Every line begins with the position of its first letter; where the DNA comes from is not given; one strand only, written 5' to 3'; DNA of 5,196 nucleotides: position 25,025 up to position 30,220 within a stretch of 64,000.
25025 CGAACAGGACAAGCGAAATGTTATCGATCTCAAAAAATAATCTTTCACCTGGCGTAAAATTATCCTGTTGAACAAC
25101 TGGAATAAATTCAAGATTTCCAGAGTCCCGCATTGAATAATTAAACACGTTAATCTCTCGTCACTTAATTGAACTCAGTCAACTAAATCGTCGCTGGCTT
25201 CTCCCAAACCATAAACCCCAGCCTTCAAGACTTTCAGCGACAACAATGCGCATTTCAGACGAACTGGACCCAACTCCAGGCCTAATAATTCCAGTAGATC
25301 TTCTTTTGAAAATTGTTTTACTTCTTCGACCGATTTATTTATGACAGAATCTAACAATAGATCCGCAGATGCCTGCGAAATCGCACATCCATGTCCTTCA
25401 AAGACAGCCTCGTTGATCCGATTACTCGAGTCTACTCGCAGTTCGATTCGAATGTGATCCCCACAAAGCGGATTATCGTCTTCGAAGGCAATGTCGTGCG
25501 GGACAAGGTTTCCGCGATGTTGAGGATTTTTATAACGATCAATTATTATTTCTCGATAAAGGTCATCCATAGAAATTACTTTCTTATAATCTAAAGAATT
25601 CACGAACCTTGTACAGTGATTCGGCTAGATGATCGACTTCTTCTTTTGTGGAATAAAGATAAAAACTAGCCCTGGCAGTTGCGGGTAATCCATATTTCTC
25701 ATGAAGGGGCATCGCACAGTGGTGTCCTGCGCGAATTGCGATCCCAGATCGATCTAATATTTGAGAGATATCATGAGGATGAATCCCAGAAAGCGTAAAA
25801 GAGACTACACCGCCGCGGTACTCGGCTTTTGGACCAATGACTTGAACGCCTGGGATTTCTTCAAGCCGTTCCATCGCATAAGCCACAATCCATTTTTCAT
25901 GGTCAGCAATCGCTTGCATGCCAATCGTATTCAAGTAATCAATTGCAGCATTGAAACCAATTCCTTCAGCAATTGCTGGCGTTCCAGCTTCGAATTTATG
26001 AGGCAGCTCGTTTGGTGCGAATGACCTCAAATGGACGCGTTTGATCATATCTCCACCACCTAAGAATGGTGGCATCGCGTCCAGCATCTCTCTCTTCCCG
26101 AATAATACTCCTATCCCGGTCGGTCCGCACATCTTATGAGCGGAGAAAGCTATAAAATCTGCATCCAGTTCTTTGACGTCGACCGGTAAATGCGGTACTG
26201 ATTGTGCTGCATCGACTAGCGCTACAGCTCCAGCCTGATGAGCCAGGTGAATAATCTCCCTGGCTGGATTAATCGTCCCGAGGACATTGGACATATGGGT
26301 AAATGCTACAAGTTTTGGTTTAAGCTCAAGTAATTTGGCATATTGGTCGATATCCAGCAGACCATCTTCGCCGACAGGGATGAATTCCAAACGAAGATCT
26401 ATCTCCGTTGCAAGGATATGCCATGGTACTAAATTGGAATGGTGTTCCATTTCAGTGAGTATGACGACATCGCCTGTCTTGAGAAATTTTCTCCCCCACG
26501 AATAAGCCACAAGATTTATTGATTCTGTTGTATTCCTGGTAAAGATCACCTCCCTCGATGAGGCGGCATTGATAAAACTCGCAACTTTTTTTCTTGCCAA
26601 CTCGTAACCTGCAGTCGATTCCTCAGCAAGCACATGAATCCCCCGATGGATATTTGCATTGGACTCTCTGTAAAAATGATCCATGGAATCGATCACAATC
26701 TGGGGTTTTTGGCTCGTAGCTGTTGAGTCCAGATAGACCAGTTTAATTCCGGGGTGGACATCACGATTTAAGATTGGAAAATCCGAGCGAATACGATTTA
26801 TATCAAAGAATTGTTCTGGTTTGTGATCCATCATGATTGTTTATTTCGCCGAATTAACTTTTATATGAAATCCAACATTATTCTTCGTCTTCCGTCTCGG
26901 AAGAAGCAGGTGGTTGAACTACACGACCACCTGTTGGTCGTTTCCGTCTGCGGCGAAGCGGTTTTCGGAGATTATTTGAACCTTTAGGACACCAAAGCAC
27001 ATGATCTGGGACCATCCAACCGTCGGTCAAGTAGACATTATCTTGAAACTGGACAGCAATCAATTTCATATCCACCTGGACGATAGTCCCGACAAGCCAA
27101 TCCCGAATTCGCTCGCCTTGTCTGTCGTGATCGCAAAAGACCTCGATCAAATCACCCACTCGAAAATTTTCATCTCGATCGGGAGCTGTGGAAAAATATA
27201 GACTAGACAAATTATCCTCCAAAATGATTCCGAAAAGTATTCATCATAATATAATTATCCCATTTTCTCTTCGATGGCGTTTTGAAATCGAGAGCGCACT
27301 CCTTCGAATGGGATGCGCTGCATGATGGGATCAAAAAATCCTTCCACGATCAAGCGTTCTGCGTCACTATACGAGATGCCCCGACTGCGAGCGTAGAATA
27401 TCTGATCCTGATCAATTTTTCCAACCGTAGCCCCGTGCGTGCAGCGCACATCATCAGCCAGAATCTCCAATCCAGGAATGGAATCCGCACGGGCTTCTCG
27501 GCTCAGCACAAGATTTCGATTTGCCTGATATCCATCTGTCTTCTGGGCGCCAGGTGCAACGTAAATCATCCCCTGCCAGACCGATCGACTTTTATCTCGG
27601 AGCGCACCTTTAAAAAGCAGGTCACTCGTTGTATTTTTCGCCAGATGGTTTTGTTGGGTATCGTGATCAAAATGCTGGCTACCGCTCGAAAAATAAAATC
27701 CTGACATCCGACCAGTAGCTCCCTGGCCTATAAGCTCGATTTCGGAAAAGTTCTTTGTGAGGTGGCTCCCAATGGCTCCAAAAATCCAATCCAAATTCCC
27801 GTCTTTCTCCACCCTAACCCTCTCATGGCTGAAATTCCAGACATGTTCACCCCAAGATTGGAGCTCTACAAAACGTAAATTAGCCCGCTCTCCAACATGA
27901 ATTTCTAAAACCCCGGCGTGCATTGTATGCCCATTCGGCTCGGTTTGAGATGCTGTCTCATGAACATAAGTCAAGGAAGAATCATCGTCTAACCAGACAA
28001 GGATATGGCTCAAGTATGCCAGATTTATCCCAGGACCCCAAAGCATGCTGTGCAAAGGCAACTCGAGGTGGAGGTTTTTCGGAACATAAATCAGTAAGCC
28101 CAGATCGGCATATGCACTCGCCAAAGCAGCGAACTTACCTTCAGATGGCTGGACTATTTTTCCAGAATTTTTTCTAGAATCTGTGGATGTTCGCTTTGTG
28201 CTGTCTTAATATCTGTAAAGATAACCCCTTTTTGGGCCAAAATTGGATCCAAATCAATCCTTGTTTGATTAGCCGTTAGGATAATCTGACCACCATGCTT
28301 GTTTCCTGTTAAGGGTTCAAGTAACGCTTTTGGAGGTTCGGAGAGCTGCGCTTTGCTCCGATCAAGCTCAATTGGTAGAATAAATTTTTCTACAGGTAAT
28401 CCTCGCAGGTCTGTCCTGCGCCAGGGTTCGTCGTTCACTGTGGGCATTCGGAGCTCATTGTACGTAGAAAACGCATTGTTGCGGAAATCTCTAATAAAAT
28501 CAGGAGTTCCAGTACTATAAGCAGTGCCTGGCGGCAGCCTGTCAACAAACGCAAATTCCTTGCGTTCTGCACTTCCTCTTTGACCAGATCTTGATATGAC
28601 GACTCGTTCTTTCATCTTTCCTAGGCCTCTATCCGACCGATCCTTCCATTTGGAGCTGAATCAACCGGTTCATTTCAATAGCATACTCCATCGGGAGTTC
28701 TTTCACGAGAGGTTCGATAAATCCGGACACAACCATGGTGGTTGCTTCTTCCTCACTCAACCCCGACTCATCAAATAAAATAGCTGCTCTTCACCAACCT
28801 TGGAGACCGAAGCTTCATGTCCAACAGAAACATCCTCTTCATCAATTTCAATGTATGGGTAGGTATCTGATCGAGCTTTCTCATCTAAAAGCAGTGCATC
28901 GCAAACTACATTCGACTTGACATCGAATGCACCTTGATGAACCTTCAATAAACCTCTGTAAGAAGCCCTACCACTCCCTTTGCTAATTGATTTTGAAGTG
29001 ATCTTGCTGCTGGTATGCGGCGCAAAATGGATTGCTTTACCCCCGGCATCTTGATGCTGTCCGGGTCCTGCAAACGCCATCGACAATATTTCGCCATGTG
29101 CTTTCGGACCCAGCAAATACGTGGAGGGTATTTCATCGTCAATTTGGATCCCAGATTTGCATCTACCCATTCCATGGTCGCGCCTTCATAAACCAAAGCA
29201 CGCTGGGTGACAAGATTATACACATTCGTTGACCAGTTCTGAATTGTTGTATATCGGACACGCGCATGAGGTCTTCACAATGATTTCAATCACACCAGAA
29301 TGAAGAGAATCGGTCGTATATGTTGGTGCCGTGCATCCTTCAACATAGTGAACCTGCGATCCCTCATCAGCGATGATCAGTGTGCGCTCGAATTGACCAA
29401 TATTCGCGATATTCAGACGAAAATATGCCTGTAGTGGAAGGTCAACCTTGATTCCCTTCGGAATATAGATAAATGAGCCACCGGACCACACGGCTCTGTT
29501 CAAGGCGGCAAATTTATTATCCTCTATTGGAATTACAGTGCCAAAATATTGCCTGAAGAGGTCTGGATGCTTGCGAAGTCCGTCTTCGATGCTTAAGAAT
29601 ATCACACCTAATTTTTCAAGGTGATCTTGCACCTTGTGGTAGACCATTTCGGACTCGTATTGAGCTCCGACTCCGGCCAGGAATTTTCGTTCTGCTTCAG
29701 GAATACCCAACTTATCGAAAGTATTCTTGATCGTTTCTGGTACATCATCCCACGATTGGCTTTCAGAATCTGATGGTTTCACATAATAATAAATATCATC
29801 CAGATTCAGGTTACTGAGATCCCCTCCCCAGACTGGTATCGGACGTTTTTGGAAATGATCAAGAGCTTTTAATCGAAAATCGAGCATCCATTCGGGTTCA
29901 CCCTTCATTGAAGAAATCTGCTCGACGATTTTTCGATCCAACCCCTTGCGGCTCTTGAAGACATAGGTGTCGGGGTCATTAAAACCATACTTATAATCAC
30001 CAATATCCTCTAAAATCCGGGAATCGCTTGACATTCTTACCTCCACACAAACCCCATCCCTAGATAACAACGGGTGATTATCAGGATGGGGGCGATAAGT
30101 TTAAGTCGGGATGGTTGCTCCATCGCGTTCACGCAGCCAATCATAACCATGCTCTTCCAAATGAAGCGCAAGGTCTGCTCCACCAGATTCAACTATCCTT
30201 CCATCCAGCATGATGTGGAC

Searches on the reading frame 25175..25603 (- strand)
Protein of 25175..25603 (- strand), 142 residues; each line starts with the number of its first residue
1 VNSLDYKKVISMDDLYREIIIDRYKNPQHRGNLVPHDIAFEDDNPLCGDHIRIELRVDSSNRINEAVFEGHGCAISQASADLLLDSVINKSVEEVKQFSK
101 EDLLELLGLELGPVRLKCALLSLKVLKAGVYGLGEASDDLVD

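Call 45: search_protein_families(library=pfam, proteins=[window:25175-25603:-], max_evalue=0.00001)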
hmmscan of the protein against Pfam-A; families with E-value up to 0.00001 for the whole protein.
window:25175-25603:- (142 aa): 1 family
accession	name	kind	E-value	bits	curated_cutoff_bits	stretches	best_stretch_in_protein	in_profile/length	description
PF01592.21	NifU_N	-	3.6e-26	92.2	22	1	16-131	2-118/127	NifU-like N terminal domain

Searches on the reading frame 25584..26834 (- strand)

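Call 45: search_protein_families(library=pfam, proteins=[window:25584-26834:-], max_evalue=0.00001)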
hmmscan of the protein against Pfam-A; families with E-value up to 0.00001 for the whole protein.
window:25584-26834:- (416 aa): 1 family
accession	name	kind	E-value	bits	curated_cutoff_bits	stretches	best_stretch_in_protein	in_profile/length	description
PF00266.25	Aminotran_5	-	1e-149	499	21.5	1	33-403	1-371/371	Aminotransferase class-V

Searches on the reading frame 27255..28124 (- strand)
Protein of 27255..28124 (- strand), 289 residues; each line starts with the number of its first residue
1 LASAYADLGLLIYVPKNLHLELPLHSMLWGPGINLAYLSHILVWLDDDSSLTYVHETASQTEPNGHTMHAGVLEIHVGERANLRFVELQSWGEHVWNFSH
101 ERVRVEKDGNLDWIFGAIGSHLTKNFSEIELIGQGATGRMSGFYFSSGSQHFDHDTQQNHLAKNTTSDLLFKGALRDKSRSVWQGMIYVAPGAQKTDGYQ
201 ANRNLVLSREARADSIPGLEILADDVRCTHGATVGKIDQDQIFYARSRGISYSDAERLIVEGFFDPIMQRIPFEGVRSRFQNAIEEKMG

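Call 45: search_protein_families(library=pfam, proteins=[window:27255-28124:-], max_evalue=0.00001)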
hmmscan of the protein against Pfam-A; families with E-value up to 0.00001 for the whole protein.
window:27255-28124:- (289 aa): 1 family
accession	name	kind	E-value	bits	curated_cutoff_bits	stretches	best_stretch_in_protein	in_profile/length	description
PF01458.23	SUFBD_core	-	1.3e-81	273.9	27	1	36-263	9-232/232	SUF system FeS cluster assembly, SufBD core domain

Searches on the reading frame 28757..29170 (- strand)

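Call 46: search_protein_families(library=pfam, proteins=[window:28757-29170:-], max_evalue=0.00001)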
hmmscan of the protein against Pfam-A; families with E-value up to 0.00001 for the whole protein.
window:28757-29170:- (137 aa): 1 family
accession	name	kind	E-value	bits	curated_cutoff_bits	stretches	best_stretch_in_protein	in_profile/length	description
PF01458.23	SUFBD_core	-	2.2e-45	155.4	27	1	15-137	96-218/232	SUF system FeS cluster assembly, SufBD core domain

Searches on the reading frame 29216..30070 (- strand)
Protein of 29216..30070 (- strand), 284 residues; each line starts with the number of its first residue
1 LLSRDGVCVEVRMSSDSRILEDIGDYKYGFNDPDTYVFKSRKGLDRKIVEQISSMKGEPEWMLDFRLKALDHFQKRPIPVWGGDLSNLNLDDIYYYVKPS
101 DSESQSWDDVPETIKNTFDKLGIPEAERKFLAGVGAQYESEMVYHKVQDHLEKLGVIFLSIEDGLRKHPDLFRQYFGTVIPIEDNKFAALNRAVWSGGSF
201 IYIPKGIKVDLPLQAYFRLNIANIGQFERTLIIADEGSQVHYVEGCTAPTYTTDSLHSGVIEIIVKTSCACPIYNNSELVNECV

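Call 46: search_protein_families(library=pfam, proteins=[window:29216-30070:-], max_evalue=0.00001)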
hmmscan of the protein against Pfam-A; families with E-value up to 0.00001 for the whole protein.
window:29216-30070:- (284 aa): 2 families
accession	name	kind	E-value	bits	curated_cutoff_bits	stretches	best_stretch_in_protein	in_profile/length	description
PF19295.5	SufBD_N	-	2.8e-10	40.6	23.5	1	153-214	110-171/172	SufBD protein N-terminal region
PF01458.23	SUFBD_core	-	2.9e-09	37.1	27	1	218-270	2-51/232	SUF system FeS cluster assembly, SufBD core domain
